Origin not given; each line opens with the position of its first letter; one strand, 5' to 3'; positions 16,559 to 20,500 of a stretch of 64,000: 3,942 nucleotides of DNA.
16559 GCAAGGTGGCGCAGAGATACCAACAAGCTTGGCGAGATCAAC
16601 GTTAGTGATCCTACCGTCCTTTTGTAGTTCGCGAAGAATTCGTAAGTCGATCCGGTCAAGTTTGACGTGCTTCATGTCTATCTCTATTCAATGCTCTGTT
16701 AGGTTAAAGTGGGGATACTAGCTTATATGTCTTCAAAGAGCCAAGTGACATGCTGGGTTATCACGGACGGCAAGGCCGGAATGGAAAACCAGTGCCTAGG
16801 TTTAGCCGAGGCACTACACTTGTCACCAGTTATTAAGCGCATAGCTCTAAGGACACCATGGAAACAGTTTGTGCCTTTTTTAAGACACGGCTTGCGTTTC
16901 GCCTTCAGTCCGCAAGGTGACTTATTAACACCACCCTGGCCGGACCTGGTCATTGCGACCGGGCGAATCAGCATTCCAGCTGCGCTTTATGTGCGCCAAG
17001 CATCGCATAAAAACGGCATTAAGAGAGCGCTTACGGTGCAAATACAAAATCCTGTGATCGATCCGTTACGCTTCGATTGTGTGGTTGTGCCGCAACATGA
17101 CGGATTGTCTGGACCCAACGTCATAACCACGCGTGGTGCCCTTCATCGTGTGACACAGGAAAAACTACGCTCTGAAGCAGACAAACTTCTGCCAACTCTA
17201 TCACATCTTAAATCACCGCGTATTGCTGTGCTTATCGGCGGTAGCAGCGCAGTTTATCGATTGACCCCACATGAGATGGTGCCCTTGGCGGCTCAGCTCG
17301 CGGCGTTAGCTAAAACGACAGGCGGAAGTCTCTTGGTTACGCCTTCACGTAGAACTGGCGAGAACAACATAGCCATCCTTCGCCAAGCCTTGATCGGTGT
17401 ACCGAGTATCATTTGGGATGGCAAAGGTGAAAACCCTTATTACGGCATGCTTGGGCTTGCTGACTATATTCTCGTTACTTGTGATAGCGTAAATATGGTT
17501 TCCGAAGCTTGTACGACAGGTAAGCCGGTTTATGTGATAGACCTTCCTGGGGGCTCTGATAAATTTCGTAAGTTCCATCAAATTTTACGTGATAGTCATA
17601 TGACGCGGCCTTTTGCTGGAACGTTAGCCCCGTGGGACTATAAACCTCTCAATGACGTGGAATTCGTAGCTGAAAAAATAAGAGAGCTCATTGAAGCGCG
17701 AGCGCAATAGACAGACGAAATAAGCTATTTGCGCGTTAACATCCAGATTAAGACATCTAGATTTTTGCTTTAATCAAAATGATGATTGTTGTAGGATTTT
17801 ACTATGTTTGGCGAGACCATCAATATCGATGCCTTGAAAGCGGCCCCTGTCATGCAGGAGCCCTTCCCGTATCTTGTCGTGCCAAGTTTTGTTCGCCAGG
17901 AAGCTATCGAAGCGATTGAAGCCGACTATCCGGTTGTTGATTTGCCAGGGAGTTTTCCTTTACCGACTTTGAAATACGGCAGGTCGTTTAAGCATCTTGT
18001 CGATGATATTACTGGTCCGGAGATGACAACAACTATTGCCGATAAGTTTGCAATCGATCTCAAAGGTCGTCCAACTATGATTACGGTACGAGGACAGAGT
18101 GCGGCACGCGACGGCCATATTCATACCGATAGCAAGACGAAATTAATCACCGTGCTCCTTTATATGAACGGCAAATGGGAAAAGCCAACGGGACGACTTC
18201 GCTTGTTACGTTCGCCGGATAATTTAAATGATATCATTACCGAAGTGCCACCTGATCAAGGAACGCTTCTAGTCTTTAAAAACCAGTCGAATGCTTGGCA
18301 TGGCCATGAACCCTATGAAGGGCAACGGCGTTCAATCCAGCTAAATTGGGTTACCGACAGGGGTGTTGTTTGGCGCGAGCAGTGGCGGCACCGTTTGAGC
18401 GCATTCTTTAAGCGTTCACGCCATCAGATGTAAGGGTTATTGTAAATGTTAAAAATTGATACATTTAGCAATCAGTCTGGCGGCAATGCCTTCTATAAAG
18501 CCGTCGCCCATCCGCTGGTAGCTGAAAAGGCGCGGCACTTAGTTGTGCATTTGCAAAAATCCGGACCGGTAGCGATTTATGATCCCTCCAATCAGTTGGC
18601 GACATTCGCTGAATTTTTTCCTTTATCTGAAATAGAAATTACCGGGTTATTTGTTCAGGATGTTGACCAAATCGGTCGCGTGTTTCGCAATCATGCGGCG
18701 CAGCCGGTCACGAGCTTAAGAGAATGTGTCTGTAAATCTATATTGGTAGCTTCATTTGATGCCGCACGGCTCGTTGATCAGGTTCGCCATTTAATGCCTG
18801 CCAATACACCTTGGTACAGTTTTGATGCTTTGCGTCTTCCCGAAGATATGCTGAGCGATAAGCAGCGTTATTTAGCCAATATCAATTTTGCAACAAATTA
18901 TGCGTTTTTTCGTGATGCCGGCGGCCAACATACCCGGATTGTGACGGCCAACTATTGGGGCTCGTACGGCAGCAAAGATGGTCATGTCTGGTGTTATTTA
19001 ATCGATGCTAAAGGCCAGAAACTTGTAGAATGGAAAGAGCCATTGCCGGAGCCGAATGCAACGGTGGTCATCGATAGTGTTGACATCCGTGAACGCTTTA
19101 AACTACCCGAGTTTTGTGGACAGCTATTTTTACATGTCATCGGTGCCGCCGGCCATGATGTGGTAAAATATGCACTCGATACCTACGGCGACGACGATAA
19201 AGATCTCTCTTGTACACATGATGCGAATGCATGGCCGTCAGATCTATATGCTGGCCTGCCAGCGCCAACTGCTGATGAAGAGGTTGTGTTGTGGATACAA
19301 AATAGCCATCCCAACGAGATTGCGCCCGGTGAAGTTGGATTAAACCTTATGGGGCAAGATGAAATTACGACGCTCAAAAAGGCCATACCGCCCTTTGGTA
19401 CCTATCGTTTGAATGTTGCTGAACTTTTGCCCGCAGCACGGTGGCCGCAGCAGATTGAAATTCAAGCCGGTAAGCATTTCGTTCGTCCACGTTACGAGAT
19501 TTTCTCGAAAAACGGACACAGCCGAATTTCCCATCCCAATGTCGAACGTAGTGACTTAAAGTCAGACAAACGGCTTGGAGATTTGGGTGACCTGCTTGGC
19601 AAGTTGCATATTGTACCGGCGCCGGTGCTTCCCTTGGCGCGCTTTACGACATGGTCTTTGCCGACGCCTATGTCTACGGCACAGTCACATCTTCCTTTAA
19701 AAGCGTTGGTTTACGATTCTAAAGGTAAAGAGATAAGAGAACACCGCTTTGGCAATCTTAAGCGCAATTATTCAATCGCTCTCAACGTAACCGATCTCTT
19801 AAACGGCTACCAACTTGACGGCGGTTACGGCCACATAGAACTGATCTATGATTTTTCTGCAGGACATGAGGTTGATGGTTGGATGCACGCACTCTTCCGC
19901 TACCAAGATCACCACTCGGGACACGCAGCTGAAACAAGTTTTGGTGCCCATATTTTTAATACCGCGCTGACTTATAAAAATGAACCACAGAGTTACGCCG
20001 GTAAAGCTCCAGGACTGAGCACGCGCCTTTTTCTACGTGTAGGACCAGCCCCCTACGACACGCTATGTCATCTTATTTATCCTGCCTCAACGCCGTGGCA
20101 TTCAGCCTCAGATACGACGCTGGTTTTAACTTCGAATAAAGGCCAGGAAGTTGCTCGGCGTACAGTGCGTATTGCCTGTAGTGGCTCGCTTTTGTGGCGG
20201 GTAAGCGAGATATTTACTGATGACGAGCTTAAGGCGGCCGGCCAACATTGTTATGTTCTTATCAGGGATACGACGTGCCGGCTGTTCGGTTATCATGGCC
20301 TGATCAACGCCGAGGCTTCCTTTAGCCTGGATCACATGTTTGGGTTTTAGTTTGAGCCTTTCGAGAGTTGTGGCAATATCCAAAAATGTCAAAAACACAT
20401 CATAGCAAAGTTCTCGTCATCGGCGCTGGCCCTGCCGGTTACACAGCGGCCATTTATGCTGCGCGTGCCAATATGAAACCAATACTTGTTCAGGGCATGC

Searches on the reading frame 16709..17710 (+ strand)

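Call 41: search_protein_families(library=pfam, proteins=[window:16709-17710:+], max_evalue=0.01)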
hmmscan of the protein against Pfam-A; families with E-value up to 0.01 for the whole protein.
window:16709-17710:+ (333 aa): 1 family
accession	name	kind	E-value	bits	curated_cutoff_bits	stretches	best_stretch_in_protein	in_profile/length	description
PF06258.17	Mito_fiss_Elm1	-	4.8e-105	351.5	27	1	23-326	1-302/304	Mitochondrial fission ELM1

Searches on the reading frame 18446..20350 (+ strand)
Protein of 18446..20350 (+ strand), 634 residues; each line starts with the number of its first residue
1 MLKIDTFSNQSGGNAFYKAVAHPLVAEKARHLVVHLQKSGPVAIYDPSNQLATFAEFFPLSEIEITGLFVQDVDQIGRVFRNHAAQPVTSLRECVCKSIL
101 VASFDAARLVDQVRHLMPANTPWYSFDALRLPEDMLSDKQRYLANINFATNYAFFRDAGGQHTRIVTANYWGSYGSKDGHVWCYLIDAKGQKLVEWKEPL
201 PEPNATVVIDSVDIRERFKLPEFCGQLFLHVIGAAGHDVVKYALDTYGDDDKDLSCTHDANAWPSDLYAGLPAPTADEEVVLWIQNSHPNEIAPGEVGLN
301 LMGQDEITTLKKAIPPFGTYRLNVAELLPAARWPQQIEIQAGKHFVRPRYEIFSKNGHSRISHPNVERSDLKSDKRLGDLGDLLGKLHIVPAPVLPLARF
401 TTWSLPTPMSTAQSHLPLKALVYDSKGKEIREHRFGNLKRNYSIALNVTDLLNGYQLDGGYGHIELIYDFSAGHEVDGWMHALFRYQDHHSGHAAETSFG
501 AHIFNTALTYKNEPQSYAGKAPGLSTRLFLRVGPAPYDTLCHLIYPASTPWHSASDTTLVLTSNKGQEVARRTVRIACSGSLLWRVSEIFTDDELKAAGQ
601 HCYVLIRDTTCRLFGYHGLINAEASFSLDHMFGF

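Call 41: search_protein_families(library=pfam, proteins=[window:18446-20350:+], max_evalue=0.01)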
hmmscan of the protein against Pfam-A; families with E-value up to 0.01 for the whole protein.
window:18446-20350:+ (634 aa): 0 families
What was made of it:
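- Other ORFs in the window also lack Pfam hits: 18446-20350, 28860-31388, 59486-59893 and 62073-62621 (call 41).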
